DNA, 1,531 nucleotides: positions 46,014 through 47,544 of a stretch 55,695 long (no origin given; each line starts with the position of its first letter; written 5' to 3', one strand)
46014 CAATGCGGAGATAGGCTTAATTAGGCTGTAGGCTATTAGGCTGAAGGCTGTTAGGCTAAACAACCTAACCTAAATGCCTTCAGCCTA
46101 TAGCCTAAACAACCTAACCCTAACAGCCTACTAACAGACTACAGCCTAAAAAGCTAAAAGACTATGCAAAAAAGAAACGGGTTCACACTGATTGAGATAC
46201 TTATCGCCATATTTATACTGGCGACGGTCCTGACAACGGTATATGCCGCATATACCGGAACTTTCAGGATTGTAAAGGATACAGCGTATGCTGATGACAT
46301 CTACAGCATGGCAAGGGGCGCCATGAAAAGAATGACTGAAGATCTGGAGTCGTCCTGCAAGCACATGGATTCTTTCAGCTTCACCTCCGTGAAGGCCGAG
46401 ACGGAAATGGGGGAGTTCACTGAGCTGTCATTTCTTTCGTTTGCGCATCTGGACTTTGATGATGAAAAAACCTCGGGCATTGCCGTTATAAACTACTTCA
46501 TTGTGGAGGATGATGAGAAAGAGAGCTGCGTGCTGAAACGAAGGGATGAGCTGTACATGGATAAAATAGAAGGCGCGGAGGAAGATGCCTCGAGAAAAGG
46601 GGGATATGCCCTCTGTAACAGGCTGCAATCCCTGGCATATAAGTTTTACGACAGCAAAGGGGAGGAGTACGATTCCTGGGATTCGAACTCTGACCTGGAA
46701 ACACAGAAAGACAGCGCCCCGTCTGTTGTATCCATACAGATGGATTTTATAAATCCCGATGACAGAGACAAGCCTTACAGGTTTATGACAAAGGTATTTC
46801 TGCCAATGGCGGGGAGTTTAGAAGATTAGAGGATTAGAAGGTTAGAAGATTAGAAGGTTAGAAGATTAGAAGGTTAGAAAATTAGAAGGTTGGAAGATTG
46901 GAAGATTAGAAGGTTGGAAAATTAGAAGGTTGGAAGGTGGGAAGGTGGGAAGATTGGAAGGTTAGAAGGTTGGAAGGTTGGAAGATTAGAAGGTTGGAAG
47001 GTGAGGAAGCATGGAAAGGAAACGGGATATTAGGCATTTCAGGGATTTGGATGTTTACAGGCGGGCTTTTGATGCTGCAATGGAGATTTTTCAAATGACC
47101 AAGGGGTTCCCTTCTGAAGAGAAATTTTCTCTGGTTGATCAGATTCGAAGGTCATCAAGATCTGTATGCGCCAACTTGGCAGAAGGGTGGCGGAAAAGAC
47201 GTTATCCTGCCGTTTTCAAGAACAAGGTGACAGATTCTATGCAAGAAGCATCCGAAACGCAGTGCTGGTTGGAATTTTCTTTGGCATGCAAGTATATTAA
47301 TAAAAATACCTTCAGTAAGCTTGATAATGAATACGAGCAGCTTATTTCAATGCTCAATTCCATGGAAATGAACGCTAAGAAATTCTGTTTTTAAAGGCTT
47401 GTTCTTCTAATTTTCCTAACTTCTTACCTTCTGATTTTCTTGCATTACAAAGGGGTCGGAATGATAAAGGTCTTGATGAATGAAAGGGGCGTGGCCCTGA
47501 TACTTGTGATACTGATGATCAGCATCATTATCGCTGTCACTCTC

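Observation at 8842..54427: Many intergenic spacers hold 7- or 8-nt tandem arrays drawn from a few unit families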

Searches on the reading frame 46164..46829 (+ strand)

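Call 13: search_protein_families(library=pfam, proteins=[window:46164-46829:+])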
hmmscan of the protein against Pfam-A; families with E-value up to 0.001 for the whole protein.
window:46164-46829:+ (221 aa): 1 family
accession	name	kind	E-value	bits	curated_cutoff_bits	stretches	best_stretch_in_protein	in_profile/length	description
PF07963.17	N_methyl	-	2.4e-08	33.7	21.2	1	1-27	1-27/27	Prokaryotic N-terminal methylation motif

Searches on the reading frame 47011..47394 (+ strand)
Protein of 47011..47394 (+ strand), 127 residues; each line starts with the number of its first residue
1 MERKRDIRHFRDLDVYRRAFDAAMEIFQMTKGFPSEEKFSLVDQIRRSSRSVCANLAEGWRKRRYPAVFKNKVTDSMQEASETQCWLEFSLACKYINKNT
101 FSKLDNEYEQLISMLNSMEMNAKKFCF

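Call 13: search_protein_families(library=pfam, proteins=[window:47011-47394:+])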
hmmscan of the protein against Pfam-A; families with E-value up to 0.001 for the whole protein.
window:47011-47394:+ (127 aa): 1 family
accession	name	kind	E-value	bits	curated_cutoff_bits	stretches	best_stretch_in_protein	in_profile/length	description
PF05635.17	23S_rRNA_IVP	-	6.6e-33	113.6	33.8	1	11-117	1-106/106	23S rRNA-intervening sequence protein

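Call 33: find_encoding_contigs(protein=window:47011-47394:+, flank=3000, max_places=10)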
Protein window:47011-47394:+ (127 aa): 4 contigs read that carry it; 4 places shown.
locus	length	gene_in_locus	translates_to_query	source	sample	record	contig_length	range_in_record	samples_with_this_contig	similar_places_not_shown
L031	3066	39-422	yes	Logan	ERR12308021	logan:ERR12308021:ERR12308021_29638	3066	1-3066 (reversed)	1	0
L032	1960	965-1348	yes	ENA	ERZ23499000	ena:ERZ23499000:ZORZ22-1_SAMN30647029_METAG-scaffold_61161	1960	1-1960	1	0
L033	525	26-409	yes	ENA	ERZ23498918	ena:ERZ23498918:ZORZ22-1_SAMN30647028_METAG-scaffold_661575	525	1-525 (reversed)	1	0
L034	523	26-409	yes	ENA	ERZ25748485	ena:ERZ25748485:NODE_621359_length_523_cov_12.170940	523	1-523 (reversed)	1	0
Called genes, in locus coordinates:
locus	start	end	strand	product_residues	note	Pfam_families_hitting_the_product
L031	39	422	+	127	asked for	PF05635:23S_rRNA_IVP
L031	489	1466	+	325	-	PF21687:T2SSK_1st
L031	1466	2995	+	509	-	PF11104:PilM_2, PF14450:FtsA, PF05137:PilN (weak)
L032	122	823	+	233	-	PF07963:N_methyl (weak)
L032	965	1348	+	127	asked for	PF05635:23S_rRNA_IVP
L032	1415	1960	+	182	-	?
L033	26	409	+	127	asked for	PF05635:23S_rRNA_IVP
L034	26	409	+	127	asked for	PF05635:23S_rRNA_IVP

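Call 57: find_related_loci(query=window:47011-47391:+, collection=viral_contigs, flank=1500)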
Query window:47011-47391:+ (127 aa) in viral_contigs; peptide patterns used: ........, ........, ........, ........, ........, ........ (x = any residue, [..] = any of these).
7 stretches matched a pattern, but none encodes a relative of the query by tblastn (E <= 1e-3).

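Call 59: find_homologous_proteins(query=window:47011-47391:+, max_evalue=1e-10)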
Query window:47011-47391:+ (127 aa): 7998 proteins with E <= 1e-10 among 8000 candidates; the best 120 are listed.
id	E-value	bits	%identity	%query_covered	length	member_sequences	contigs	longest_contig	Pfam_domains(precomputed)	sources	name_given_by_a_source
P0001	4.8e-79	280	100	100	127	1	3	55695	PF05635.18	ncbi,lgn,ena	-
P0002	9.0e-78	276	98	100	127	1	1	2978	PF05635.18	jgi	-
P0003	1.8e-76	272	98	100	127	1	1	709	PF05635.18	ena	-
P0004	9.7e-74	263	94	100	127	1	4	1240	PF05635.18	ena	-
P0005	1.1e-73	263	94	100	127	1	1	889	PF05635.18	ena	-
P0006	1.1e-73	263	94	100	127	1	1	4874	PF05635.18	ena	-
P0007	1.1e-73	263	94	100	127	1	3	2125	PF05635.18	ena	-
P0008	4.9e-73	261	93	100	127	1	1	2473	PF05635.18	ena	-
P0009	6.9e-73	260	93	100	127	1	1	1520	PF05635.18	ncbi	-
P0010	1.2e-72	259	91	100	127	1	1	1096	PF05635.18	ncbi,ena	-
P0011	1.3e-72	259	92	100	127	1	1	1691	PF05635.18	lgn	-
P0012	2.4e-72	258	91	100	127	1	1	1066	PF05635.18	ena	-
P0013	3.9e-72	258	93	100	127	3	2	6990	PF05635.18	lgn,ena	-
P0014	4.7e-72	258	91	100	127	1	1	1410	PF05635.18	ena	-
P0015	5.6e-72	257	91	100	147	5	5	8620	PF05635.18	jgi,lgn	jgi:four helix bundle protein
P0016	6.8e-72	257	92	100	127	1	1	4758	PF05635.18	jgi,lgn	-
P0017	1.3e-71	256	91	100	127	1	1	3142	PF05635.18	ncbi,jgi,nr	ncbi:MAG: four helix bundle protein [Deltaproteobacteria bacterium]|nr:four helix bundle protein [De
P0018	2.8e-71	255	90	100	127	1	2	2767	PF05635.18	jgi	-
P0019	3.2e-71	255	88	100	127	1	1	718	PF05635.18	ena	-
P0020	4.2e-71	254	90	100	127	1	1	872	PF05635.18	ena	-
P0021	4.8e-71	254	90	100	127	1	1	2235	PF05635.18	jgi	-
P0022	7.6e-70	250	88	100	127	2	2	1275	PF05635.18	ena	-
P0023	1.4e-69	250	89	100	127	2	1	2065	PF05635.18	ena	-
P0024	1.6e-69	249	91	100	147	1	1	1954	PF05635.18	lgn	-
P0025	1.7e-69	249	87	100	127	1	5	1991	PF05635.18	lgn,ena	-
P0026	2.1e-69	249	88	100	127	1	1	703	PF05635.18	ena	-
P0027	2.3e-69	249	87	100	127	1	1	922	PF05635.18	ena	-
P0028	6.5e-69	247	87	100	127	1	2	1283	PF05635.18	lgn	-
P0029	7.1e-69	247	89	100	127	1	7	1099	PF05635.18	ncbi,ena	-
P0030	7.6e-69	247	87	100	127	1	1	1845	PF05635.18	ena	-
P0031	7.8e-69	247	87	100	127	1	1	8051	PF05635.18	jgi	-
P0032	9.2e-69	247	87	100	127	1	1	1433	PF05635.18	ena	-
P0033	1.1e-68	247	87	100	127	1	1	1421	PF05635.18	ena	-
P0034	5.7e-68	244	87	100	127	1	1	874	PF05635.18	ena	-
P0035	6.0e-68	244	86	100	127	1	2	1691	PF05635.18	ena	-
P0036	6.9e-68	244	84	100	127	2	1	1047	PF05635.18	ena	-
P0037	7.2e-68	244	86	100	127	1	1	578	PF05635.18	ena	-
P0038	9.1e-68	244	97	91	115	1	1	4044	PF05635.18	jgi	-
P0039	1.4e-67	243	86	100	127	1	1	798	PF05635.18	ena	-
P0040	2.2e-67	242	86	100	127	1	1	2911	PF05635.18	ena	-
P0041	2.3e-67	242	86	100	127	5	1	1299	PF05635.18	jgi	-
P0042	3.1e-67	242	85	100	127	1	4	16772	PF05635.18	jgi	jgi:four helix bundle protein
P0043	3.7e-67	242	85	100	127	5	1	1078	PF05635.18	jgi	-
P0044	5.0e-67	241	87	100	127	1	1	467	PF05635.18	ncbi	-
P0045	6.1e-67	241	84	100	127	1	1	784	PF05635.18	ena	-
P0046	6.7e-67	241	86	100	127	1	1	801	PF05635.18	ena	-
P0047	7.2e-67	241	84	100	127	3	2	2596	PF05635.18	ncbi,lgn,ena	-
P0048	9.1e-67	240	85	100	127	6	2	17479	PF05635.18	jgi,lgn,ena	-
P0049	1.1e-66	240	83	100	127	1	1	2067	PF05635.18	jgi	-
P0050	1.1e-66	240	83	100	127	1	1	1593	PF05635.18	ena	-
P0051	1.2e-66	240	84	100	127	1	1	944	PF05635.18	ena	-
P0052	1.3e-66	240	83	100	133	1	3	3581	PF05635.18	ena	-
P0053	1.9e-66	239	84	100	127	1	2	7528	PF05635.18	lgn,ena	-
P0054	1.9e-66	239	83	100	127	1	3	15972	PF05635.18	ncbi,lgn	-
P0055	2.7e-66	239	83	100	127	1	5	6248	PF05635.18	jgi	-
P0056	2.8e-66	239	84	100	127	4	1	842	PF05635.18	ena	-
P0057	3.4e-66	239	84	100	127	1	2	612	PF05635.18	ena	-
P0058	3.9e-66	238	83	100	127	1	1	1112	PF05635.18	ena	-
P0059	4.0e-66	238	83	100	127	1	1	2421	PF05635.18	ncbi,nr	ncbi:MAG: four helix bundle protein [Spirochaetales bacterium]|nr:four helix bundle protein [Spiroch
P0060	4.6e-66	238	83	100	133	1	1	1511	PF05635.18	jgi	-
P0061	5.3e-66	238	83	100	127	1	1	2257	PF05635.18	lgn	-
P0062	5.6e-66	238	83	100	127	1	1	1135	PF05635.18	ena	-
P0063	8.1e-66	237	83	100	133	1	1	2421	PF05635.18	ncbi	-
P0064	8.1e-66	237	83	100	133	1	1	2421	PF05635.18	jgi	jgi:four helix bundle protein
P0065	9.1e-66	237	82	100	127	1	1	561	PF05635.18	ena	-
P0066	9.9e-66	237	81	100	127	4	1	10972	PF05635.18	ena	-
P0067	1.0e-65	237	83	100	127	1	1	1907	PF05635.18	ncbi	-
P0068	1.0e-65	237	83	100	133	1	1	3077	PF05635.18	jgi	jgi:four helix bundle protein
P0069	1.1e-65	237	83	100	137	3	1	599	PF05635.18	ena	-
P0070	1.1e-65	237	83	100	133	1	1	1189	PF05635.18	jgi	jgi:four helix bundle protein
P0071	1.1e-65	237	83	100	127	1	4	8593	PF05635.18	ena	-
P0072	1.1e-65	237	83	100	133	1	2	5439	PF05635.18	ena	-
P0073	1.4e-65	237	83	100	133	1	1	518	PF05635.18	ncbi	-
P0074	1.5e-65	237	83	100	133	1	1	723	PF05635.18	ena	-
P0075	1.5e-65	237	82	100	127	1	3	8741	PF05635.18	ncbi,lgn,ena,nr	ncbi:MAG TPA: four helix bundle protein [Anaerolineae bacterium]|nr:four helix bundle protein [Anaer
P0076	1.6e-65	236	83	100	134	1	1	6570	PF05635.18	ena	-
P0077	1.6e-65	236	83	100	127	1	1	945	PF05635.18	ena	-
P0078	1.8e-65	236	83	100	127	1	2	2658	PF05635.18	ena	-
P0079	2.1e-65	236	83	100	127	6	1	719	PF05635.18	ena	-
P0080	2.2e-65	236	82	100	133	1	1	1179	PF05635.18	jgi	jgi:four helix bundle protein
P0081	2.3e-65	236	84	100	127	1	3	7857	PF05635.18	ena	-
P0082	2.6e-65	236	82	100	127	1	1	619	PF05635.18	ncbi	-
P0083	2.6e-65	236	81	100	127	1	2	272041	PF05635.18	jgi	-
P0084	2.7e-65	236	83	100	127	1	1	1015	PF05635.18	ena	-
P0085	2.8e-65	236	82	100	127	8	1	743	PF05635.18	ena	-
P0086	3.1e-65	236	82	100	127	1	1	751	PF05635.18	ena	-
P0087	4.2e-65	235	82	100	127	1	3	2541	PF05635.18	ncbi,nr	ncbi:MAG: four helix bundle protein [Bacteroidetes bacterium]|nr:four helix bundle protein [Bacteroi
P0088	4.2e-65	235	83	100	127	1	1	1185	PF05635.18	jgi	jgi:four helix bundle protein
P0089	4.4e-65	235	80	100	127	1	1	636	PF22296.3,PF05635.18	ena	-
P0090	5.1e-65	235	83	100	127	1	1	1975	PF05635.18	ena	-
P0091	5.9e-65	235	82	100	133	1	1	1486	PF05635.18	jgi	jgi:four helix bundle protein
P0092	6.1e-65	235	82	100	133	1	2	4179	PF05635.18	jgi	jgi:four helix bundle protein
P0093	6.4e-65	235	82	100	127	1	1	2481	PF05635.18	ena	-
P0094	7.0e-65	234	81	100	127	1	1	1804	PF05635.18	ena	-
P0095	7.8e-65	234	83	100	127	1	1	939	PF05635.18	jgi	jgi:four helix bundle protein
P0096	8.1e-65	234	80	100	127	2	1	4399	PF22296.3,PF05635.18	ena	-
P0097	8.2e-65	234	81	100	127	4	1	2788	PF05635.18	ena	-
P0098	9.1e-65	234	83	100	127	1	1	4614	PF05635.18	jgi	jgi:four helix bundle protein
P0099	9.4e-65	234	82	100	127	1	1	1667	PF05635.18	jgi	jgi:four helix bundle protein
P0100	1.0e-64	234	85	98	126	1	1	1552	PF05635.18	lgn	-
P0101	1.1e-64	234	81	100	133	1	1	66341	PF05635.18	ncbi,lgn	-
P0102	1.2e-64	234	83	100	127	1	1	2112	PF05635.18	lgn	-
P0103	1.2e-64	234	80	100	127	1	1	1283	PF05635.18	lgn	-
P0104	1.4e-64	233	81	100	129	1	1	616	PF05635.18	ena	-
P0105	1.7e-64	233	80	100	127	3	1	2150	PF05635.18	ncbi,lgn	-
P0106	1.7e-64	233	82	99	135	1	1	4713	PF05635.18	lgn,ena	-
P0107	1.7e-64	233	82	99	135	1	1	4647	PF05635.18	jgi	-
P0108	1.7e-64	233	83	100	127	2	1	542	PF05635.18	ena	-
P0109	2.0e-64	233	82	100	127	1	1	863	PF05635.18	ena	-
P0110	2.0e-64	233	82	100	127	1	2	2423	PF05635.18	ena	-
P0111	2.2e-64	233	83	98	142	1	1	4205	PF05635.18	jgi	jgi:four helix bundle protein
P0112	2.2e-64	233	80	100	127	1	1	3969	PF05635.18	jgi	jgi:four helix bundle protein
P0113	2.3e-64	233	80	100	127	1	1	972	PF05635.18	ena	-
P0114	2.5e-64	233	81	100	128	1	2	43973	PF05635.18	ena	-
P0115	3.3e-64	232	82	100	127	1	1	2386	PF05635.18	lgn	-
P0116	3.6e-64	232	81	100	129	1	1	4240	PF05635.18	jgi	jgi:four helix bundle protein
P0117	3.7e-64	232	83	100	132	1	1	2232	PF05635.18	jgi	jgi:four helix bundle protein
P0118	4.0e-64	232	80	99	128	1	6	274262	PF05635.18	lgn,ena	-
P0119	4.0e-64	232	82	100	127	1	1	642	PF22296.3,PF05635.18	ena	-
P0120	5.1e-64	232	80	100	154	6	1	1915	PF05635.18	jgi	-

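Call 60: find_encoding_contigs(protein=P0075, flank=2000, max_places=4)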
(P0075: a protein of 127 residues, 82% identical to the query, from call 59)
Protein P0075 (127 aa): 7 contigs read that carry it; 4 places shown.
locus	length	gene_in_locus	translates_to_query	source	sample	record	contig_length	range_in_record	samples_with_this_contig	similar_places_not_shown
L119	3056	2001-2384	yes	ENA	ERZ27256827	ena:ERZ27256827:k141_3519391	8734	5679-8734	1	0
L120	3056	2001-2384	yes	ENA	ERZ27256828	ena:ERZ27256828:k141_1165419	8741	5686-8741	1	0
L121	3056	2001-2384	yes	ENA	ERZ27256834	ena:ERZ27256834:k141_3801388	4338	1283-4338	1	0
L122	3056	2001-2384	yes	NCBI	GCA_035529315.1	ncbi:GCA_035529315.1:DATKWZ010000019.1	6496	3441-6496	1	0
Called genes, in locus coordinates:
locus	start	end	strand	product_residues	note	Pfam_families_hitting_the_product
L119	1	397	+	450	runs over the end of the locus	PF06739:SBBP (faint), PF08450:SGL (faint), PF17170:DUF5128 (weak), PF01436:NHL (weak), PF08239:SH3_3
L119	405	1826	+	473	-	PF21783:YNCE (faint), PF25174:Beta-prop_THOC3 (weak), PF01436:NHL (faint), PF22494:choice_anch_I (faint), PF24684:Vgb_lyase (weak), PF01731:Arylesterase (faint), PF10282:Lactonase (weak)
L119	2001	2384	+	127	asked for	PF05635:23S_rRNA_IVP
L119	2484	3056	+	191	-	?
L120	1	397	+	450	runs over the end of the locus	PF06739:SBBP (faint), PF08450:SGL (faint), PF17170:DUF5128 (weak), PF01436:NHL (weak), PF08239:SH3_3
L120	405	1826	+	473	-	PF25174:Beta-prop_THOC3 (weak), PF01436:NHL (faint), PF22494:choice_anch_I (faint), PF24684:Vgb_lyase (faint), PF01731:Arylesterase (faint), PF10282:Lactonase (weak), PF21783:YNCE (weak)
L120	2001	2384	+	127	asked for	PF05635:23S_rRNA_IVP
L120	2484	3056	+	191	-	?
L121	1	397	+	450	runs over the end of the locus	PF06739:SBBP (faint), PF08450:SGL (faint), PF17170:DUF5128 (weak), PF01436:NHL (weak), PF08239:SH3_3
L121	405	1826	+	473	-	PF21783:YNCE (faint), PF25174:Beta-prop_THOC3 (weak), PF01436:NHL (faint), PF22494:choice_anch_I (faint), PF24684:Vgb_lyase (weak), PF01731:Arylesterase (faint), PF10282:Lactonase (weak)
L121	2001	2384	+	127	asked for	PF05635:23S_rRNA_IVP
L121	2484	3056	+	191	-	?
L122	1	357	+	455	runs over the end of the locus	PF06739:SBBP (faint), PF08450:SGL (faint), PF17170:DUF5128 (weak), PF01436:NHL (weak), PF08239:SH3_3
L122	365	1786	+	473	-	PF21783:YNCE (faint), PF25174:Beta-prop_THOC3 (weak), PF01436:NHL (faint), PF22494:choice_anch_I (faint), PF24684:Vgb_lyase (weak), PF01731:Arylesterase (faint), PF10282:Lactonase (weak)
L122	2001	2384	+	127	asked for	PF05635:23S_rRNA_IVP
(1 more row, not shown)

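Call 61: find_encoding_contigs(protein=P0087, flank=2000, max_places=4)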
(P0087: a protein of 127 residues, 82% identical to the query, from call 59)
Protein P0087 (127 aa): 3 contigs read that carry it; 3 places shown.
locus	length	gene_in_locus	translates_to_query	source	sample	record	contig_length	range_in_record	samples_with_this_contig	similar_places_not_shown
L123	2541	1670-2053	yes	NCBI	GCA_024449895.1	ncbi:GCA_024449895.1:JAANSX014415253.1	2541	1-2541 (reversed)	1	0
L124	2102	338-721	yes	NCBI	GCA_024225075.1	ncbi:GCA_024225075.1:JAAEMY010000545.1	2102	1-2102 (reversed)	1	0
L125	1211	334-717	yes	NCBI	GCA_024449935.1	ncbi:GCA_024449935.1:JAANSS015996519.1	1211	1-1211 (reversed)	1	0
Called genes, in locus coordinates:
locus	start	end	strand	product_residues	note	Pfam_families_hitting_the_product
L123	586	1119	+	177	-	PF10543:ORF6N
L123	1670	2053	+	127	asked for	PF05635:23S_rRNA_IVP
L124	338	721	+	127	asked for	PF05635:23S_rRNA_IVP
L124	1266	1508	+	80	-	-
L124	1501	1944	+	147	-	PF01844:HNH, PF14279:HNH_5 (weak)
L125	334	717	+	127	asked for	PF05635:23S_rRNA_IVP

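Call 62: find_encoding_contigs(protein=P0083, flank=2000, max_places=4)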
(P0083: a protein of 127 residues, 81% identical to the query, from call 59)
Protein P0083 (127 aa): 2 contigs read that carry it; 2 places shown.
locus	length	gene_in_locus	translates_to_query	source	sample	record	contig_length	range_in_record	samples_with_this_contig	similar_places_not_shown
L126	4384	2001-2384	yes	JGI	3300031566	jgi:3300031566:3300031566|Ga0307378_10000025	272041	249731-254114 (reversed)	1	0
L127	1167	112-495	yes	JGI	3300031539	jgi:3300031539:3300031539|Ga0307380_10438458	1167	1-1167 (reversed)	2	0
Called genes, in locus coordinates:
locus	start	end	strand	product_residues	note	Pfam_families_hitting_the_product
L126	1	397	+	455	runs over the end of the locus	PF06739:SBBP (faint), PF08450:SGL (faint), PF17170:DUF5128 (weak), PF01436:NHL (weak), PF08239:SH3_3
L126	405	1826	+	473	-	PF25174:Beta-prop_THOC3 (weak), PF01436:NHL (faint), PF22494:choice_anch_I (faint), PF24684:Vgb_lyase (faint), PF01731:Arylesterase (faint), PF10282:Lactonase (weak), PF21783:YNCE (weak)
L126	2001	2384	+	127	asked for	PF05635:23S_rRNA_IVP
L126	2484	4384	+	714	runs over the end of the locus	-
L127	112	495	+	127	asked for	PF05635:23S_rRNA_IVP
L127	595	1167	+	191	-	?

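Call 63: find_encoding_contigs(protein=P0118, flank=2000, max_places=6)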
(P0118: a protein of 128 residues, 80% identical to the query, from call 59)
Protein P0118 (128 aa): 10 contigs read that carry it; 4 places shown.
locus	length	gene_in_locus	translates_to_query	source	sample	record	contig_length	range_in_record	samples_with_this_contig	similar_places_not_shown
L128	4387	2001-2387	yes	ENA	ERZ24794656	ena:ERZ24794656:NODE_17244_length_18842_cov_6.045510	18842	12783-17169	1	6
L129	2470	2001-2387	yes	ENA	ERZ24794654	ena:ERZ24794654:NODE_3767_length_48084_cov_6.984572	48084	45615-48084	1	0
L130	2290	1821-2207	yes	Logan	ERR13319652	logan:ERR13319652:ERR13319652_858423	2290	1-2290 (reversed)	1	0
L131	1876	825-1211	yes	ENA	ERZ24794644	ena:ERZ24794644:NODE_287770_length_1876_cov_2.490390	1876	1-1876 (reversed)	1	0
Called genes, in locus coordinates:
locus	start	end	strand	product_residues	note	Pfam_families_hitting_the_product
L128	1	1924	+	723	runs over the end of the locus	PF00107:ADH_zinc_N, PF13602:ADH_zinc_N_2 (weak), PF01408:GFO_IDH_MocA, PF22725:GFO_IDH_MocA_C3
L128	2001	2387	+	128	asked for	PF05635:23S_rRNA_IVP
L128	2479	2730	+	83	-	-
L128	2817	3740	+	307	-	PF01797:Y1_Tnp, PF02796:HTH_7 (weak), PF13384:HTH_23 (faint)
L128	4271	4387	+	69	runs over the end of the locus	-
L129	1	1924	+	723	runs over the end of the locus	PF00107:ADH_zinc_N, PF13602:ADH_zinc_N_2 (weak), PF01408:GFO_IDH_MocA, PF22725:GFO_IDH_MocA_C3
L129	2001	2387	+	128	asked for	PF05635:23S_rRNA_IVP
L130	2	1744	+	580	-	?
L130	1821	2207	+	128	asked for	PF05635:23S_rRNA_IVP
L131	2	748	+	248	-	?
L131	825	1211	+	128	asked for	PF05635:23S_rRNA_IVP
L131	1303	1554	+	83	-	-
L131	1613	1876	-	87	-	?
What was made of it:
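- One 4HB locus (L128) has a Y1 gene 430 nt downstream (call 63).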

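Call 66: search_protein_families(library=ncbifam, proteins=[window:47011-47394:+])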
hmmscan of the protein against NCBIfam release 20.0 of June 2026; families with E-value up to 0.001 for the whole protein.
window:47011-47394:+ (127 aa): 3 families
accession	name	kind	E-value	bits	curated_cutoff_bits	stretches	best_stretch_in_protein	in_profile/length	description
TIGR02436.1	TIGR02436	subfamily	9.1e-30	103.1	24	1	15-118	1-104/109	four helix bundle protein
NF008911.0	PRK12275.1-2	subfamily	1.3e-16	61.2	137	1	7-118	1-111/118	hypothetical protein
NF008912.0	PRK12275.1-6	subfamily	2e-12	47.2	124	1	9-123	2-112/117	hypothetical protein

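Call 74: search_protein_families(library=padloc, proteins=[window:47011-47394:+], max_evalue=0.01)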
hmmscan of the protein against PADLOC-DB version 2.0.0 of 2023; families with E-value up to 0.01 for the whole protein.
window:47011-47394:+ (127 aa): 0 families

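Call 75: search_protein_families(library=phrogs, proteins=[window:47011-47394:+], max_evalue=0.001)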
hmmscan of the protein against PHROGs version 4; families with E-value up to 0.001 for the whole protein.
window:47011-47394:+ (127 aa): 1 family
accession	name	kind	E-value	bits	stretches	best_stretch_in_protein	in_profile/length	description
phrog_3206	-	DNA, RNA and nucleotide metabolism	1.4e-05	25.7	1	11-116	14-118/154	Avd protein of DGR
